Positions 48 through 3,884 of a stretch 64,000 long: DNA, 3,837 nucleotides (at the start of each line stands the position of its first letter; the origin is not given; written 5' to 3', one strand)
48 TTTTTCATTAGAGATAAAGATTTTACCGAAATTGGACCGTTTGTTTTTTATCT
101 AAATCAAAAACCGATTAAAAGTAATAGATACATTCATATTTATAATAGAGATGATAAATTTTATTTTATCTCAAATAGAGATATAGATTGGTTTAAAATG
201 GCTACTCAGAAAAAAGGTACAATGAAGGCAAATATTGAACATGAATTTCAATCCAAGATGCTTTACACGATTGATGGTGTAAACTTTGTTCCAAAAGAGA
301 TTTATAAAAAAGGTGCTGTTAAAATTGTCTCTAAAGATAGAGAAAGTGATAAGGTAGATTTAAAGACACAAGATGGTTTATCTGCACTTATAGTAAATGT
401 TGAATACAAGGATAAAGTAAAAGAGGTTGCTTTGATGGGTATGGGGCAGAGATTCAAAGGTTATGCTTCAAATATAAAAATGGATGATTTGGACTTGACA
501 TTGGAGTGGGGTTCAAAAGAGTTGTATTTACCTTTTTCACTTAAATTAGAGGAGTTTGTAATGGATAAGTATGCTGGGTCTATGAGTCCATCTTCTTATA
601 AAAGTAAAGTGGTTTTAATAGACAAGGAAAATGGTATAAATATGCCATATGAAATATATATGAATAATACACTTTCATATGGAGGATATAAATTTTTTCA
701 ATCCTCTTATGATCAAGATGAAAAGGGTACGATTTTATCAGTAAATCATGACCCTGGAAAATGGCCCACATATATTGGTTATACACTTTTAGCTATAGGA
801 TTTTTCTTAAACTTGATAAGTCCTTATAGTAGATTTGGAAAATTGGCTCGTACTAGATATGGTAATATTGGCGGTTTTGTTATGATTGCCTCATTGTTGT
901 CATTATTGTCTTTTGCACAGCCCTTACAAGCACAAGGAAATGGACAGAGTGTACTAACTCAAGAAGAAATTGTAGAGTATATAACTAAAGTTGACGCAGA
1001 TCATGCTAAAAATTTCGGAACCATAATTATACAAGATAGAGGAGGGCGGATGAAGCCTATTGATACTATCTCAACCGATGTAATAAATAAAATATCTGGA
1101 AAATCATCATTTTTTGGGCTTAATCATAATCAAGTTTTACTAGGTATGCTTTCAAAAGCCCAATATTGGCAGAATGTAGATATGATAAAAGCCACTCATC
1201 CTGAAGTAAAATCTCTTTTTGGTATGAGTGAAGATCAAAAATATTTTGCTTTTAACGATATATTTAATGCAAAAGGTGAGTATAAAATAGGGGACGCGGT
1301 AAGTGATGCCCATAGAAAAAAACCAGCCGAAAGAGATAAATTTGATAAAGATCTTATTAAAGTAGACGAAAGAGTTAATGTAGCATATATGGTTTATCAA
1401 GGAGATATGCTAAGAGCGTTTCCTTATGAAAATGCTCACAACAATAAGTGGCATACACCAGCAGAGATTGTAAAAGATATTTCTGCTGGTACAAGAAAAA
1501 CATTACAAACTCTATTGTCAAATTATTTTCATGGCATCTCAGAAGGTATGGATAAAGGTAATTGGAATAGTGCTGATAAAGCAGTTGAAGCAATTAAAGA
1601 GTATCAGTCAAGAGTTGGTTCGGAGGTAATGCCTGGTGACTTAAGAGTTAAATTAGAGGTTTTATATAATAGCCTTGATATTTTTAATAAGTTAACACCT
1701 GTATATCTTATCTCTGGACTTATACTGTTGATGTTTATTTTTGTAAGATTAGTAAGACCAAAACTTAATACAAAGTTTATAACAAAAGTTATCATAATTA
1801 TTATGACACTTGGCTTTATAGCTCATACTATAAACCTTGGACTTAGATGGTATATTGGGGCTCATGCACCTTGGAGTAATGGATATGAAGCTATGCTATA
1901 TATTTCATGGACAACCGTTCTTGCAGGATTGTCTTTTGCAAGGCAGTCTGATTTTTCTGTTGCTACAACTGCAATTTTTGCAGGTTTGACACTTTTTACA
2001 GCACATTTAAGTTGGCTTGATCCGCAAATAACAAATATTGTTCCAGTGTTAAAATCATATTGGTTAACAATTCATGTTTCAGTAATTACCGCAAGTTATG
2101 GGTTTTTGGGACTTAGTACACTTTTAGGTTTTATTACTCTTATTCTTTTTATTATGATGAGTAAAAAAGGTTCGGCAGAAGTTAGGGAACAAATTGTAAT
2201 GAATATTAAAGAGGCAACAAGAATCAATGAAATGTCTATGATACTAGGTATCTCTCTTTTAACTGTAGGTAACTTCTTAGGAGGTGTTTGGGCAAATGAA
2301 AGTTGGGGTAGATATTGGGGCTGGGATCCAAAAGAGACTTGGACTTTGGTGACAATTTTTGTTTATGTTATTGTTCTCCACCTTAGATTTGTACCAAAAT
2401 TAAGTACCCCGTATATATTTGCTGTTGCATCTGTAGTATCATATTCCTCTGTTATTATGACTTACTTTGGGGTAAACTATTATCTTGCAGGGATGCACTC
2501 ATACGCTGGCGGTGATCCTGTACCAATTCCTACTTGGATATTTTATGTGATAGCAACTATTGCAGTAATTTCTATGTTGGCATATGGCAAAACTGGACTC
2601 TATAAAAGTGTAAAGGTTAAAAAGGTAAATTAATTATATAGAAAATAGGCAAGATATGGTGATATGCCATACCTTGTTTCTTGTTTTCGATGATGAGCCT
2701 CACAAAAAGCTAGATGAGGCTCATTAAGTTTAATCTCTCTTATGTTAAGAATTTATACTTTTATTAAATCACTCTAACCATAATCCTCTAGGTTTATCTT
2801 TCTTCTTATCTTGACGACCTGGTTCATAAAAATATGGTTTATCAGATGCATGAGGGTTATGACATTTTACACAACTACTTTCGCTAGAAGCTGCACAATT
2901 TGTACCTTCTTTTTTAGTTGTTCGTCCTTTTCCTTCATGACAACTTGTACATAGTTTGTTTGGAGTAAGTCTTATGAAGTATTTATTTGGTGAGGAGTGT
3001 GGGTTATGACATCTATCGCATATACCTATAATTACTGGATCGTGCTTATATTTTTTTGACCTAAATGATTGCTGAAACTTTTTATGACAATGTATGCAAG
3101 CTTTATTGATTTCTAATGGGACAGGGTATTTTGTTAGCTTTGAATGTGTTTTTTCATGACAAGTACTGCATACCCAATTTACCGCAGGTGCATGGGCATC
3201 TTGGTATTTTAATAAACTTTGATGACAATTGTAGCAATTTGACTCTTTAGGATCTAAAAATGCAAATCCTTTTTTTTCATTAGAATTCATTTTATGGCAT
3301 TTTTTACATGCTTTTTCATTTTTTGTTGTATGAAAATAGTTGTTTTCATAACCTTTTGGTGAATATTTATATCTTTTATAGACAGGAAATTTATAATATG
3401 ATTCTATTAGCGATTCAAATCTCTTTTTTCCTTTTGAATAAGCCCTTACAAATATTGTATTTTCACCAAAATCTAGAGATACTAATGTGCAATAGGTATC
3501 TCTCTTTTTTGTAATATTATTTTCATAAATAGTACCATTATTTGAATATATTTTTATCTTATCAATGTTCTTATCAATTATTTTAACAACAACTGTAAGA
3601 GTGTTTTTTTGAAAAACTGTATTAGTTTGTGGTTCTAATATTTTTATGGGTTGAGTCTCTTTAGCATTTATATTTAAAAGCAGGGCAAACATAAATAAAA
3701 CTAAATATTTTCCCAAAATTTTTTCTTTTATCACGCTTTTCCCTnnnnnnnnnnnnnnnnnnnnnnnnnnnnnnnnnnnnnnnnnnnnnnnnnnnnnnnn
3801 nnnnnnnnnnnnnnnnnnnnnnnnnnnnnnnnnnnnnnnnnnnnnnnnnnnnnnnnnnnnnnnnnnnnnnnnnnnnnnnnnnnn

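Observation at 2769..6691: Four-gene operon encoding only c-type cytochromes (about 26 haem sites) headed by a NapC/NirT-like quinol dehydrogenase, convergent with ccsBA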

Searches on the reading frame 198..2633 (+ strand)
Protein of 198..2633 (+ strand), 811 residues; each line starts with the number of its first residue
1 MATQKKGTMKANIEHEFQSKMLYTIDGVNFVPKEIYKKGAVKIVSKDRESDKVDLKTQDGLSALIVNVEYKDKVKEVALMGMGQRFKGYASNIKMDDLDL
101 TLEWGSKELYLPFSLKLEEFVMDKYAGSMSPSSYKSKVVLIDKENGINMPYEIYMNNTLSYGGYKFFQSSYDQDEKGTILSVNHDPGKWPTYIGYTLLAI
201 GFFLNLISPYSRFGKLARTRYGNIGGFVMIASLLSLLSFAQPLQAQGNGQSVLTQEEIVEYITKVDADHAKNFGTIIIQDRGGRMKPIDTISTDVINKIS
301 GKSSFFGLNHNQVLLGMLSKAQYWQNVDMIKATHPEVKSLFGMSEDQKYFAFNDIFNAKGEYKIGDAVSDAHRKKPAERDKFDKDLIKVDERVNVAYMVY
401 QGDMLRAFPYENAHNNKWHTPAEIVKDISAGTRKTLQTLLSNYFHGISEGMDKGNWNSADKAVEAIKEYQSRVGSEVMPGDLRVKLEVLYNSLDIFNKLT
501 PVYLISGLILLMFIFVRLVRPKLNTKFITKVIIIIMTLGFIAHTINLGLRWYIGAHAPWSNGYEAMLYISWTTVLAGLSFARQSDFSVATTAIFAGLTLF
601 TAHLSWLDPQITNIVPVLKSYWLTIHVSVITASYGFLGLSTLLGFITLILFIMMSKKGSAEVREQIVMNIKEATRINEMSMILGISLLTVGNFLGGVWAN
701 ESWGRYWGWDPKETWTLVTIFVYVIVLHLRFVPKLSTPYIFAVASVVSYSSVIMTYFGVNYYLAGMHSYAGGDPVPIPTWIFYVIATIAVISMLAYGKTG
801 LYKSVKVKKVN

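Call 4: search_protein_families(library=pfam, proteins=[window:198-2633:+], max_evalue=1)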
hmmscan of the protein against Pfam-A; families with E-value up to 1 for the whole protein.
window:198-2633:+ (811 aa): 2 families
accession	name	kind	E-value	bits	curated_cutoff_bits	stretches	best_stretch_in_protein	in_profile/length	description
PF01578.25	Cytochrom_C_asm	-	9.5e-38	130.4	29.9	1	559-767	1-212/212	Cytochrome C assembly protein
PF05140.19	ResB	-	3.2e-14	53.1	24.6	2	105-176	199-270/486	ResB-like family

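Call 5: search_protein_families(library=ncbifam, proteins=[window:198-2633:+], max_evalue=1)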
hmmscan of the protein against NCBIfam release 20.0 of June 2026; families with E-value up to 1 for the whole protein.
window:198-2633:+ (811 aa): 2 families
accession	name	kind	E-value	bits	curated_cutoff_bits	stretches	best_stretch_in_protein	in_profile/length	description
TIGR03144.1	cytochr_II_ccsB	equivalog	3.1e-50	171.3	187.6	1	536-770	2-252/252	c-type cytochrome biogenesis protein CcsB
TIGR01191.1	ccmC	subfamily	2.7e-06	27.4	186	1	665-767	37-140/184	heme ABC transporter permease CcmC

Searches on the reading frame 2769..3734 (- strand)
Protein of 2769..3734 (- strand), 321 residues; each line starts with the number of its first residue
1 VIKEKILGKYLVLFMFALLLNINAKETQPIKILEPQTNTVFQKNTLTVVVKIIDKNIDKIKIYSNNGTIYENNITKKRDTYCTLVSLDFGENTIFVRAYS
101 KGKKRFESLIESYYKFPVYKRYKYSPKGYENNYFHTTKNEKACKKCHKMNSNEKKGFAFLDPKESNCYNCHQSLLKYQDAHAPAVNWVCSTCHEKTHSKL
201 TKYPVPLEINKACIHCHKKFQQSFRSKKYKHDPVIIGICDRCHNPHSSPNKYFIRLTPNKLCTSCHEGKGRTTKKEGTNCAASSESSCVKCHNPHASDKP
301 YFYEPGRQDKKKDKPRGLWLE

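Call 4: search_protein_families(library=pfam, proteins=[window:2769-3734:-], max_evalue=1)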
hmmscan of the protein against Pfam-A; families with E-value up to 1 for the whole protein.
window:2769-3734:- (321 aa): 8 families
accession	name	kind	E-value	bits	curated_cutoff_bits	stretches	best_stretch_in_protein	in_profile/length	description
PF09699.15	Paired_CXXCH_1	-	8.6e-22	77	20.6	4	231-269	1-39/41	Doubled CXXCH motif (Paired_CXXCH_1)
PF14537.11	Cytochrom_c3_2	-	6.5e-08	33.4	25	3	187-267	7-79/79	Cytochrome c3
PF14522.11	Cytochrome_C7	-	9.3e-07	29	24.8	5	163-218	12-67/67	Cytochrome c7 and related cytochrome c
PF09136.16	Glucodextran_B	-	0.00018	21.8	27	1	31-105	4-72/83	Glucodextranase, domain B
PF22113.1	Mtrc-MtrF_II-IV_dom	-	0.002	18.1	30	1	164-297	6-168/176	Outer membrane cytochrome MtrC/MtrF-like, domains II/IV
PF02085.21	Cytochrom_CIII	-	0.006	17.3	22.9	1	131-171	66-101/101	Class III cytochrome C family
PF17957.7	Big_7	-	0.025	15.7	24.1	1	30-73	3-48/70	Bacterial Ig domain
PF20647.2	DUF6808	-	0.15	12.6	24.4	1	31-75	4-48/86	Domain of unknown function (DUF6808)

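Call 5: search_protein_families(library=ncbifam, proteins=[window:2769-3734:-], max_evalue=1)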
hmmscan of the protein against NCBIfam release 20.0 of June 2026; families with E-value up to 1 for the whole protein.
window:2769-3734:- (321 aa): 12 families
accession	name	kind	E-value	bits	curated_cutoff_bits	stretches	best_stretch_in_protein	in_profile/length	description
TIGR01905.1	paired_CXXCH_1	subfamily_domain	2.9e-18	65.5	25.2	4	231-269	1-39/41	doubled CXXCH domain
TIGR03508.1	decahem_SO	subfamily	1.1e-16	61.1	192.2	1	137-298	91-255/258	DmsE family decaheme c-type cytochrome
NF041028.1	decahem_GSU2203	exception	3.4e-13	49.5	325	2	136-280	121-266/317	GSU2203 family decaheme c-type cytochrome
TIGR04315.1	octaheme_Shew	subfamily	0.00016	20.9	375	2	201-297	11-108/440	tetrathionate reductase family octaheme c-type cytochrome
NF045713.1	CxxCH_16_HmcA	equivalog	0.00019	20.2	400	2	135-223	169-258/541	sulfate respiration complex hexadecaheme cytochrome HmcA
TIGR03153.1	cytochr_NrfH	equivalog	0.00021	21.4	134.2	1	132-244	20-134/138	cytochrome c nitrite reductase small subunit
TIGR03507.1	decahem_SO1788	subfamily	0.00065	18.3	209.3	1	236-296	243-306/672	OmcA/MtrC family decaheme c-type cytochrome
TIGR03146.1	cyt_nit_nrfB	equivalog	0.00081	19.7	166.6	1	137-266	8-141/145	cytochrome c nitrite reductase pentaheme subunit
NF047727.1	4hemeCytCCctA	equivalog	0.0015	18.6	180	1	134-202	33-96/109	tetraheme c-type cytochrome CctA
NF040967.1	cytc_ExtN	equivalog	0.0054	15.6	200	2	186-312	38-157/415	selenite/tellurite reduction operon c-type cytochrome ExtN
NF040968.1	FeS_ExtO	equivalog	0.0059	15.5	200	2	186-312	38-157/416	selenite/tellurite reduction operon b-type cytochrome iron-sulfur cluster-binding subunit ExtO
NF052529.1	PG_M23_Pgp6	exception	0.048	12.3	600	1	36-120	149-235/452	peptidoglycan metallopeptidase Pgp6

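Call 25: search_solved_structures(query=window:2769-3734:-, max_evalue=0.01)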
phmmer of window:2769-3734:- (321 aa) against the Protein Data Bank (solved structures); distinct sequences matched with E-value up to 0.01: 1.
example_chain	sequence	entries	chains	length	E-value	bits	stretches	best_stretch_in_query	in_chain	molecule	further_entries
6r2q_A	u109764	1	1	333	1.8e-09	40.3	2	208-300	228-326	Cystathionine beta-synthase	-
